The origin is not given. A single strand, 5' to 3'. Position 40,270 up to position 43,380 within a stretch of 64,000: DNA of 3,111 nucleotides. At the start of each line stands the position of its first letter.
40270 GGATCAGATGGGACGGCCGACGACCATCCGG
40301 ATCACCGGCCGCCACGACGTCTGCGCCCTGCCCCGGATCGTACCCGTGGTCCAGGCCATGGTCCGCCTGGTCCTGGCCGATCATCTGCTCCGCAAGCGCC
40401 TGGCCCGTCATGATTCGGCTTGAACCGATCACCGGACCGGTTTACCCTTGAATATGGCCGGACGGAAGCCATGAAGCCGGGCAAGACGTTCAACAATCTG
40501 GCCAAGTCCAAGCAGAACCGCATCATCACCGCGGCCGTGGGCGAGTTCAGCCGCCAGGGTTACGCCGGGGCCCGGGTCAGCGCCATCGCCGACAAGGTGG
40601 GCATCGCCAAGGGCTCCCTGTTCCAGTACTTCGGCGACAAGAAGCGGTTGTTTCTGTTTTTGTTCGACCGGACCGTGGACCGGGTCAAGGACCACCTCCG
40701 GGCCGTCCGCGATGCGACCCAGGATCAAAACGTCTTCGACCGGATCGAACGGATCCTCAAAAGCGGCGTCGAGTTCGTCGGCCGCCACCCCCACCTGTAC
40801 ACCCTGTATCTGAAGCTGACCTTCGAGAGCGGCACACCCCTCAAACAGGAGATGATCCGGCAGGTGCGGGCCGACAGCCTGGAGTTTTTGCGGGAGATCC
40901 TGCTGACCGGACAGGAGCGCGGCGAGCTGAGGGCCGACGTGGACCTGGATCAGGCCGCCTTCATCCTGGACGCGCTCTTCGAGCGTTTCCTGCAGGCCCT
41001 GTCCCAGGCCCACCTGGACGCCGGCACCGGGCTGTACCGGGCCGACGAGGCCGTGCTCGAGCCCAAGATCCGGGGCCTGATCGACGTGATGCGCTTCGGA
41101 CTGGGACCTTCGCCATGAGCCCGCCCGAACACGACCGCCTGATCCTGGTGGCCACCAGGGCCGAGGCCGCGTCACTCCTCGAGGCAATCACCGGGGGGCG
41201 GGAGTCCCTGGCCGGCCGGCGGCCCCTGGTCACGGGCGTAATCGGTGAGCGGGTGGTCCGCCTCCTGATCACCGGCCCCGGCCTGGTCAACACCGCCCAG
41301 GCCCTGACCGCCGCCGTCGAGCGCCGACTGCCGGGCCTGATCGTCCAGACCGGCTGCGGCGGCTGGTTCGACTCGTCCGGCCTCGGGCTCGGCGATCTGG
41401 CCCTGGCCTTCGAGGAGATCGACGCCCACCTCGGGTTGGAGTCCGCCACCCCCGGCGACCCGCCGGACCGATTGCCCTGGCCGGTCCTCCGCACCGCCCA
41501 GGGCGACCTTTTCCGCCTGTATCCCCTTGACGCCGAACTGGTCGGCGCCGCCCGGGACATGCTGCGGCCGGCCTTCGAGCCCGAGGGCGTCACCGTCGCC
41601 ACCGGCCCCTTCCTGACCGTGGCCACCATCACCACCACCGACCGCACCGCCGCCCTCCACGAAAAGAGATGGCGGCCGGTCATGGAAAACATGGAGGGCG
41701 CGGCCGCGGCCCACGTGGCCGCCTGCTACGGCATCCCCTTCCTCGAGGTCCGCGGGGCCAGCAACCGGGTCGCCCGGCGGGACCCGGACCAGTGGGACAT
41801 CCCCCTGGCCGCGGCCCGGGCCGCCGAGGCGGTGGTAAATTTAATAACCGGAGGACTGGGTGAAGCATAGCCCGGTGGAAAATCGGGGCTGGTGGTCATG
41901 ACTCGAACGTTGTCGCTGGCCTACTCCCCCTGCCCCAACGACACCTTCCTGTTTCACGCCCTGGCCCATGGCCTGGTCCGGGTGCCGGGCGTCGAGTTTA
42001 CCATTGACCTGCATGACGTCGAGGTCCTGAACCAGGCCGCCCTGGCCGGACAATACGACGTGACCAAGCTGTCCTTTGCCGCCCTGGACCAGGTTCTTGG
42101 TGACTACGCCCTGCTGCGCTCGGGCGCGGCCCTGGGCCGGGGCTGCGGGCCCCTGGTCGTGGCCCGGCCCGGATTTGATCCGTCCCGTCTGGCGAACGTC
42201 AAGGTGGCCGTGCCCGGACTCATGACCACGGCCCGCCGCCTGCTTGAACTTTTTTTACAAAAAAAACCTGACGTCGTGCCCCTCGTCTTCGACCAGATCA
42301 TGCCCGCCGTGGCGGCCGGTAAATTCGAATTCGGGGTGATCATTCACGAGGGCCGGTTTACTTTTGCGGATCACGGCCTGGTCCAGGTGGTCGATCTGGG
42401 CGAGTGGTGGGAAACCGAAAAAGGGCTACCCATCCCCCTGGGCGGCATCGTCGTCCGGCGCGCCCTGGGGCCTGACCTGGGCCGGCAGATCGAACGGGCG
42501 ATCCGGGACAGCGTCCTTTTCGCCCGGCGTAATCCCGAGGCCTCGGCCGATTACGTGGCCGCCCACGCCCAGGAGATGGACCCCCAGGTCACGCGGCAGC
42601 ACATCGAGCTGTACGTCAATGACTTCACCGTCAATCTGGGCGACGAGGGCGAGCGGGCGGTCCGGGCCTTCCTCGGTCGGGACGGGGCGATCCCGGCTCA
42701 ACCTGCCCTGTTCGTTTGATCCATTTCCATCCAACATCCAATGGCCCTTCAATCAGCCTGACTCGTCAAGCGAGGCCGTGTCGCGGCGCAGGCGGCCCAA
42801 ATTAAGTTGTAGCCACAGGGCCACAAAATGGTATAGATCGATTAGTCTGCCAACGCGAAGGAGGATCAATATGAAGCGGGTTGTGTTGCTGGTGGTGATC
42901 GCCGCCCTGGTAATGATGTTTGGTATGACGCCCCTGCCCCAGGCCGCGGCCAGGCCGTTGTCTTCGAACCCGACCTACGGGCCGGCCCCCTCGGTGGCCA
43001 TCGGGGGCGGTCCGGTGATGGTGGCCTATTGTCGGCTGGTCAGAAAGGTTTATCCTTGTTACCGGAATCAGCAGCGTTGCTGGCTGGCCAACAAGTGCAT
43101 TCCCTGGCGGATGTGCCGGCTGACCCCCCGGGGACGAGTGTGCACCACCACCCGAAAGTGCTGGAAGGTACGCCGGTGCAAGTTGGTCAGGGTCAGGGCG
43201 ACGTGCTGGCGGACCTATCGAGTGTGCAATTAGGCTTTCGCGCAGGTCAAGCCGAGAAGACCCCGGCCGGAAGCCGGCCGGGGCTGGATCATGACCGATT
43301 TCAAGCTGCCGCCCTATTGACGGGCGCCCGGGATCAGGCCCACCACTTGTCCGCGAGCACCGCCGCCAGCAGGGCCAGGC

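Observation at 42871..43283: Monocistronic secreted cationic cysteine-ladder mini-protein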

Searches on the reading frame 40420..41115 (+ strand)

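Call 49: search_protein_families(library=pfam, proteins=[window:40420-41115:+], max_evalue=0.01)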
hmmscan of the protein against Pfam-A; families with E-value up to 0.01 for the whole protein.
window:40420-41115:+ (232 aa): 7 families
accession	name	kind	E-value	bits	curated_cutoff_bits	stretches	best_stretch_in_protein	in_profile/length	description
PF00440.29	TetR_N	-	2.7e-12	46.7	24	1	35-79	1-45/47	Bacterial regulatory proteins, tetR family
PF21256.2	TetR_C_5-like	-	2.2e-09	37.9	27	1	104-228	2-126/127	Tetracyclin repressor-like, C-terminal domain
PF16925.10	TetR_C_13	-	3.1e-08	34.4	27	1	143-193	42-92/109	Tetracyclin repressor-like, C-terminal domain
PF17938.6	TetR_C_29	-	2.6e-05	24.8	26.2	1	108-183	4-80/119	Tetracyclin repressor-like, C-terminal domain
PF16859.10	TetR_C_11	-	0.00023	21.9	32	1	142-182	45-86/113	Tetracyclin repressor-like, C-terminal domain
PF10654.15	DUF2481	-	0.0013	19.2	27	1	21-85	53-115/126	Protein of unknown function (DUF2481)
PF17932.6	TetR_C_24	-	0.0044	17.7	26.4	1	104-183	3-80/114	Tetracyclin repressor-like, C-terminal domain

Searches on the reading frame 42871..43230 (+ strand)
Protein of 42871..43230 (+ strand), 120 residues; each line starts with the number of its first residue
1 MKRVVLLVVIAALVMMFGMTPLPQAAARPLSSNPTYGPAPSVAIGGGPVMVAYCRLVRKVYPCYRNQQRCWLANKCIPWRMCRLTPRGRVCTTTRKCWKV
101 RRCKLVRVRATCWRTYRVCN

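Call 5: search_protein_families(library=pfam, proteins=[window:42871-43230:+], max_evalue=10)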
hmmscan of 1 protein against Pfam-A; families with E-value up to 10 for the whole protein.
window:42871-43230:+ (120 aa): 0 families
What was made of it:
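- On Any curated protein family (Pfam-A, NCBIfam, PHROGs, PADLOC, PDB sequences): Pfam gives 0 hits at E ≤ 10 (call 5).
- Closest known: Disulfide-stack mini-proteins: Tenebrio antifreeze beta-helix and granulin. Different: Pfam finds no match even at E ≤ 10 (call 5).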

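Call 6: search_protein_families(library=ncbifam, proteins=[window:42871-43230:+], max_evalue=10)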
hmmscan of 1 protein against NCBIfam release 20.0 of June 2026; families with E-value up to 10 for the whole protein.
window:42871-43230:+ (120 aa): 1 family
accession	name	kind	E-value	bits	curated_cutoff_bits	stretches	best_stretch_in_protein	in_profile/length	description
NF000539.0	plantaricin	subfamily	0.17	12.4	29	1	78-103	44-69/69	plantaricin C family lantibiotic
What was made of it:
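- On Any curated protein family (Pfam-A, NCBIfam, PHROGs, PADLOC, PDB sequences): NCBIfam gives only plantaricin C at 12.4 bits against a cut-off of 29 (call 6).
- The protein has no anchor: no lipobox and no recognisable peptidoglycan- or outer-membrane-binding domain (calls 5, 6).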

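Call 7: find_homologous_proteins(query=window:42871-43230:+, max_evalue=10)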
Query window:42871-43230:+ (120 aa): 3 proteins with E <= 10 among 11 candidates.
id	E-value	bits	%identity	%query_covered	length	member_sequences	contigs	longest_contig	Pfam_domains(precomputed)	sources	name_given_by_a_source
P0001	6.8e-75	267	100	100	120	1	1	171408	-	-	-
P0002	6.5e-60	218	81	100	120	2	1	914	-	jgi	-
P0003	2.1e-30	123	55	100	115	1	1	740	-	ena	-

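Call 14: find_encoding_contigs(protein=P0002, flank=5000)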
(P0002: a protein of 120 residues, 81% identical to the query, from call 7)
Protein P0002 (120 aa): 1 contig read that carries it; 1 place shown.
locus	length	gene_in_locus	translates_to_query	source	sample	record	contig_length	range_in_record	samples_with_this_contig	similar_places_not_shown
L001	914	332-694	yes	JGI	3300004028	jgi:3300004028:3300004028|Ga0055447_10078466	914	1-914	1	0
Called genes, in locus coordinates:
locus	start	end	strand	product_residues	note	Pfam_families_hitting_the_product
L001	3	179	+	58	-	?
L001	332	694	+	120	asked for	-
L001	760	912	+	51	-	?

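Call 15: find_encoding_contigs(protein=P0003, flank=5000)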
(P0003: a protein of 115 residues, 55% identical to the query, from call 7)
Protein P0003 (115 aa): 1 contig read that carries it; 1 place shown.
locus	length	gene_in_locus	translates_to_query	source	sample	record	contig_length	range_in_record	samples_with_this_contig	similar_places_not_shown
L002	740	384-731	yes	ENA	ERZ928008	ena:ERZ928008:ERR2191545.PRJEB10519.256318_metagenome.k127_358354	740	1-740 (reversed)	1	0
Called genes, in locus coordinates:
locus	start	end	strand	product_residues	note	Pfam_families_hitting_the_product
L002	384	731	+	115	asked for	-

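Call 18: predict_structure(protein=window:42871-43230:+)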
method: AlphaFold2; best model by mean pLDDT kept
length: 120 residues; sequences in the alignment: 1
mean_pLDDT: 51.1   pTM: 0.23
mean pLDDT of the five models: 51.1, 48.8, 43.2, 42.0, 41.2
residues with pLDDT >= 90: 0; 70-90: 23; 50-70: 29; < 50: 68
segments of 3 or more residues with pLDDT < 50: 26-72, 105-120
pLDDT, mean of each block of 10 residues (from residue 1): 82 72 47 39 30 33 38 51 77 57 45 40
secondary structure, 60 per line:
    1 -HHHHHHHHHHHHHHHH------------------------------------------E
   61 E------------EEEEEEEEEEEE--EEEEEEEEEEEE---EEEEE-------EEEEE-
elements in order: H2-17 E74-85 E88-99 E103-107 E115-119
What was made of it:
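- Even the single-sequence run found the central hairpin 74-85/88-99 (call 18).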

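Call 19: search_protein_representatives(protein=window:42871-43230:+)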
Query: 120 residues. Proteins with E-value up to 0.001 (for the whole library): 3; up to 1e-10: 2; up to 1e-30: 1. The best 3 are listed.
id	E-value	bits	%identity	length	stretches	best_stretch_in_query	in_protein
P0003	6.7e-31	123.0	57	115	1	1-120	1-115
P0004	1.2e-26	109.3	55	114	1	22-120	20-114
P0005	8.9e-04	35.4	40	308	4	20-57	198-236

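Call 23: find_related_loci(query=A2, collection=genome_contigs, flank=10000)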
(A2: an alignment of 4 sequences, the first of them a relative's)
Query A2 (120 aa) in genome_contigs; peptide patterns used: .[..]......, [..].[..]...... (x = any residue, [..] = any of these).
70 stretches matched a pattern; 2 encode a relative of the query (tblastn E <= 1e-3); 2 distinct loci.
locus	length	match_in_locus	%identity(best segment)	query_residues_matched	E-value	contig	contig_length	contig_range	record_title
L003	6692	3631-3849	71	48-120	1e-33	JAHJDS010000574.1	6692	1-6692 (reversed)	MAG: Proteobacteria bacterium isolate Modern_marine.mb.69 Modern_marine.mb.69_k141_2597196, whole genome shotgun sequenc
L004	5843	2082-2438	46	1-120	9e-32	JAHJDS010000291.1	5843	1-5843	MAG: Proteobacteria bacterium isolate Modern_marine.mb.69 Modern_marine.mb.69_k141_1341093, whole genome shotgun sequenc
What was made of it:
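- One MAG carries two paralogues (call 23).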

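Call 35: predict_structure(alignment_id=A2)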
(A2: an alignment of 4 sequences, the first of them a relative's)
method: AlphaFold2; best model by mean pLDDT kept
length: 120 residues; sequences in the alignment: 4
mean_pLDDT: 73.8   pTM: 0.32
mean pLDDT of the five models: 73.8, 73.4, 72.4, 72.0, 42.2
residues with pLDDT >= 90: 49; 70-90: 24; 50-70: 18; < 50: 29
segments of 3 or more residues with pLDDT < 50: 20-48
pLDDT, mean of each block of 10 residues (from residue 1): 68 61 41 41 44 80 94 92 92 91 95 86
secondary structure, 60 per line:
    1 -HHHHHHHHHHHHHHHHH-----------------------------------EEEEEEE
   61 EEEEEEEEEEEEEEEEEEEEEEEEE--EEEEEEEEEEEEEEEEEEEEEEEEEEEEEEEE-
elements in order: H2-18 E54-85 E88-119
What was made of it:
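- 42871..42951 (+): Sec-type signal peptide (aa 1-27, MKR + hydrophobic core + AAA|R). AF2 models a helix at residues 2-18 (call 35).
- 42952..43023 (+): Pro/Gly/Ser-rich, poorly conserved linker (aa 28-51). pLDDT is below 50 for residues 20-48 (call 35).
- Closest known: Disulfide-stack mini-proteins: Tenebrio antifreeze beta-helix and granulin. Different: The model is a two-stranded ribbon, not a solenoid or a hairpin stack (call 35).
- Four of five models agree (call 35).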

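Call 43: fold_search(model_id=the predicted structure, library=pdb)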
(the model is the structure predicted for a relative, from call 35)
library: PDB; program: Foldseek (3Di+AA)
matches with E <= 10: 344; with E <= 0.001: 0
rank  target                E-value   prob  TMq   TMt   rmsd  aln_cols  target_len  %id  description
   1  9fm6_A                6.0e-03  0.92  0.20  0.08   9.8        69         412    9  Aerolysin Wildtype in styrene-maleic acid lipid particles (released 2025-02-12)
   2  9fml_A                1.2e-02  0.92  0.21  0.08   9.6        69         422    9  Aerolysin heptamer in membrane inserted form reconstituted in amphipoles. (released 2025-02-12)
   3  5ec5_L                1.5e-02  0.90  0.21  0.12   8.3        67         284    9  Crystal structure of lysenin pore (released 2016-05-18)
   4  9fnq_A                1.6e-02  0.84  0.20  0.08   9.7        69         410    9  Aerolysin double mutant K238A/K244A in styrene-maleic acid lipid particles (released 2025-02-12)
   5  5ec5_C                2.1e-02  0.87  0.22  0.12   8.1        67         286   10  Crystal structure of lysenin pore (released 2016-05-18)
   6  6uwr_A                2.4e-02  0.90  0.22  0.06   8.7        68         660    4  Clostridium difficile binary toxin translocase CDTb in asymmetric tetradecamer conformation (released 2020-01-22)
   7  5gaq_A                2.7e-02  0.92  0.24  0.13   7.7        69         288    9  Cryo-EM structure of the Lysenin Pore (released 2016-04-06)
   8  6o2n_A                2.9e-02  0.30  0.18  0.06   9.3        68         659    9  CDTb Double Heptamer Short Form Modeled from Cryo-EM Map Reconstructed using C7 Symmetry (released 2019-10-30)
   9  5ec5_E                3.1e-02  0.77  0.21  0.11   8.0        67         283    9  Crystal structure of lysenin pore (released 2016-05-18)
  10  5ec5_D                3.1e-02  0.77  0.21  0.11   8.0        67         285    9  Crystal structure of lysenin pore (released 2016-05-18)
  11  5ec5_M                3.1e-02  0.77  0.22  0.12   8.4        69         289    9  Crystal structure of lysenin pore (released 2016-05-18)
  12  6uwi_A                3.1e-02  0.33  0.16  0.05   9.1        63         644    6  Crystal structure of the Clostridium difficile translocase CDTb (released 2020-01-22)
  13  6uwi_D                3.1e-02  0.33  0.16  0.05   9.1        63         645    6  Crystal structure of the Clostridium difficile translocase CDTb (released 2020-01-22)
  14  3j9c                  3.4e-02  0.89  0.23  0.09   8.8        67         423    1  CryoEM single particle reconstruction of anthrax toxin protective antigen pore at 2.9 Angstrom resolution (released 2015-03-11)
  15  6uwi_E                3.4e-02  0.33  0.16  0.05   9.1        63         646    6  Crystal structure of the Clostridium difficile translocase CDTb (released 2020-01-22)
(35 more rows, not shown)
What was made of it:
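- On Beta-pore-forming toxin stem hairpins: Foldseek E ≥ 6e-3 (call 43).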

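Call 64: search_protein_families(library=padloc, proteins=[window:42871-43230:+], max_evalue=1)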
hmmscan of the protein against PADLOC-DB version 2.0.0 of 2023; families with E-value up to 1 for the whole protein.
window:42871-43230:+ (120 aa): 0 families

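Call 65: search_protein_families(library=phrogs, proteins=[window:42871-43230:+], max_evalue=1)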
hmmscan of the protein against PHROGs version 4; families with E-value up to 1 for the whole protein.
window:42871-43230:+ (120 aa): 0 families
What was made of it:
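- On Any curated protein family (Pfam-A, NCBIfam, PHROGs, PADLOC, PDB sequences): PADLOC and PHROGs give none (calls 64, 65).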

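Call 78: fold_search(model_id=the predicted structure, library=viral)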
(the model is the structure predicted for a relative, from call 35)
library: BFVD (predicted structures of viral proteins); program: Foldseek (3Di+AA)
matches with E <= 10: 520; with E <= 0.001: 0
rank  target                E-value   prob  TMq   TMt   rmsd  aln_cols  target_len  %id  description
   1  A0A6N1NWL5            1.7e-03  1.00  0.37  0.30   8.7       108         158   17  Late cornified envelope-like proline-rich protein 1 [Tupanvirus soda lake]
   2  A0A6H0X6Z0            6.5e-03  0.99  0.24  0.19   6.2        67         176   10  (no name in the UniProt tables at hand)
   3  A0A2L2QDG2            1.4e-02  0.30  0.15  0.11   9.5        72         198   11  Uncharacterized protein [Human herpesvirus 6B]
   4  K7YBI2                1.5e-02  0.87  0.29  0.17  22.4       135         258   10  Uncharacterized protein [uncultured Mediterranean phage MEDS5 group]
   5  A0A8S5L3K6            1.6e-02  0.94  0.26  0.08   6.9        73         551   15  Maturation protein [ssRNA phage SRR6050738_2]
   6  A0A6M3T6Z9            1.7e-02  0.84  0.24  0.20  21.1        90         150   16  (no name in the UniProt tables at hand)
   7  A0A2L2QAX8            2.2e-02  0.85  0.25  0.13   7.5        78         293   13  Uncharacterized protein [Human betaherpesvirus 6A]
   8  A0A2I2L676            2.4e-02  0.90  0.29  0.23   6.5        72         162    8  Uncharacterized protein [Orpheovirus IHUMI-LCC2]
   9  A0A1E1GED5            2.4e-02  0.18  0.14  0.13  16.9        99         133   14  (no name in the UniProt tables at hand)
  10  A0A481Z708            2.8e-02  0.35  0.20  0.09  10.4        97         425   16  Uncharacterized protein [Pithovirus LCPAC202]
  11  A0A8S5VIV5            3.4e-02  0.35  0.17  0.12  10.2        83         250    7  Lower collar protein [Podoviridae sp. ct9H612]
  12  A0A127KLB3            3.9e-02  0.60  0.23  0.18  26.6       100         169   20  cAMP phosphodiesterase [Cyanophage S-RIM50]
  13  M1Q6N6                4.2e-02  0.14  0.17  0.17  31.8       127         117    8  (no name in the UniProt tables at hand)
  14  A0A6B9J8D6            4.8e-02  0.20  0.15  0.18  17.6       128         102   15  (no name in the UniProt tables at hand)
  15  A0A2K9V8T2            5.1e-02  0.51  0.20  0.18   7.3        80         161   11  Uncharacterized protein (Fragment) [Bandra megavirus]
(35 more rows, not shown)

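Call 82: list_cluster_members(proteins=[P0002, P0003, P0004, P0006, P0008, P0007])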
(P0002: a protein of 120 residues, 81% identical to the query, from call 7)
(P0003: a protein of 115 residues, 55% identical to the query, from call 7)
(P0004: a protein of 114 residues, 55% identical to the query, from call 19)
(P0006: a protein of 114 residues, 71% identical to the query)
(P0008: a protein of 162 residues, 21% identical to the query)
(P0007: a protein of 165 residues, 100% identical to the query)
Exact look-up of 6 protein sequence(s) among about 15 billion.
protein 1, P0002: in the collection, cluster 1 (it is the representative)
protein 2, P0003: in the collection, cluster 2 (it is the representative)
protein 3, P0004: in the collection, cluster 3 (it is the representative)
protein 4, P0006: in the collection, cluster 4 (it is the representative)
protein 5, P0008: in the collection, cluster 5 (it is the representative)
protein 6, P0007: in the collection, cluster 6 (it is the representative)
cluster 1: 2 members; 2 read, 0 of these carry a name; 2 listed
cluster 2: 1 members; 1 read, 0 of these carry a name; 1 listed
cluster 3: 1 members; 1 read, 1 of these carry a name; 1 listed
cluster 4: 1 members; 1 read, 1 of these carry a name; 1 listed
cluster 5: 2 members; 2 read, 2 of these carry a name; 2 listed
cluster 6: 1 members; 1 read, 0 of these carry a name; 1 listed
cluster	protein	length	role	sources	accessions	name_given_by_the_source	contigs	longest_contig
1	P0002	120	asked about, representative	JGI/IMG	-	-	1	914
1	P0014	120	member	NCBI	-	-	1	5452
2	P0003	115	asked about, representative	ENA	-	-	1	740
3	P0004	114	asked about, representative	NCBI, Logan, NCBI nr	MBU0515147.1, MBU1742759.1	MAG: hypothetical protein KJ621_10295 [Proteobacteria bacterium] | hypothetical protein [Pseudomonadota bacterium]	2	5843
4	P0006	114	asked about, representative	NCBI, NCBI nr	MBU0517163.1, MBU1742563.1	MAG: hypothetical protein KJ621_20600 [Proteobacteria bacterium] | hypothetical protein [Pseudomonadota bacterium]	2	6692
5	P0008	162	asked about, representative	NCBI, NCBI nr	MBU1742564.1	MAG: hypothetical protein KKC37_13560 [Proteobacteria bacterium] | hypothetical protein [Pseudomonadota bacterium]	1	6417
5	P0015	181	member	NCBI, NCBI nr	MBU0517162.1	MAG: hypothetical protein KJ621_20595 [Proteobacteria bacterium] | hypothetical protein [Pseudomonadota bacterium]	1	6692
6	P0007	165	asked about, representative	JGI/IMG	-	-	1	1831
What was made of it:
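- NCBI labels the relatives Proteobacteria/Pseudomonadota (call 82).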

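Call 83: find_encoding_contigs(protein=P0014, flank=5000)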
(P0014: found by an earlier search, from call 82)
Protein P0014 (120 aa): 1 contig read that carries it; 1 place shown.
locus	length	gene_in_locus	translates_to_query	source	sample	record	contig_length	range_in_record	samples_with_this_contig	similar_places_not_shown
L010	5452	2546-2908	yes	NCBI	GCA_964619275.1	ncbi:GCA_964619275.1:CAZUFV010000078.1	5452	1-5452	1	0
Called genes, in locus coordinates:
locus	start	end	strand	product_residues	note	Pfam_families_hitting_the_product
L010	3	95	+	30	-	?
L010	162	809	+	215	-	PF00440:TetR_N, PF21256:TetR_C_5-like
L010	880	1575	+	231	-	PF01048:PNP_UDP_1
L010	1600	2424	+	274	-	PF02621:VitK2_biosynth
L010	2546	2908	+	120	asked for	-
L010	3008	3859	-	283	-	PF01040:UbiA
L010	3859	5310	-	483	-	PF20695:UbiD_N, PF01977:UbiD, PF20696:UbiD_C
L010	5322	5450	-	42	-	?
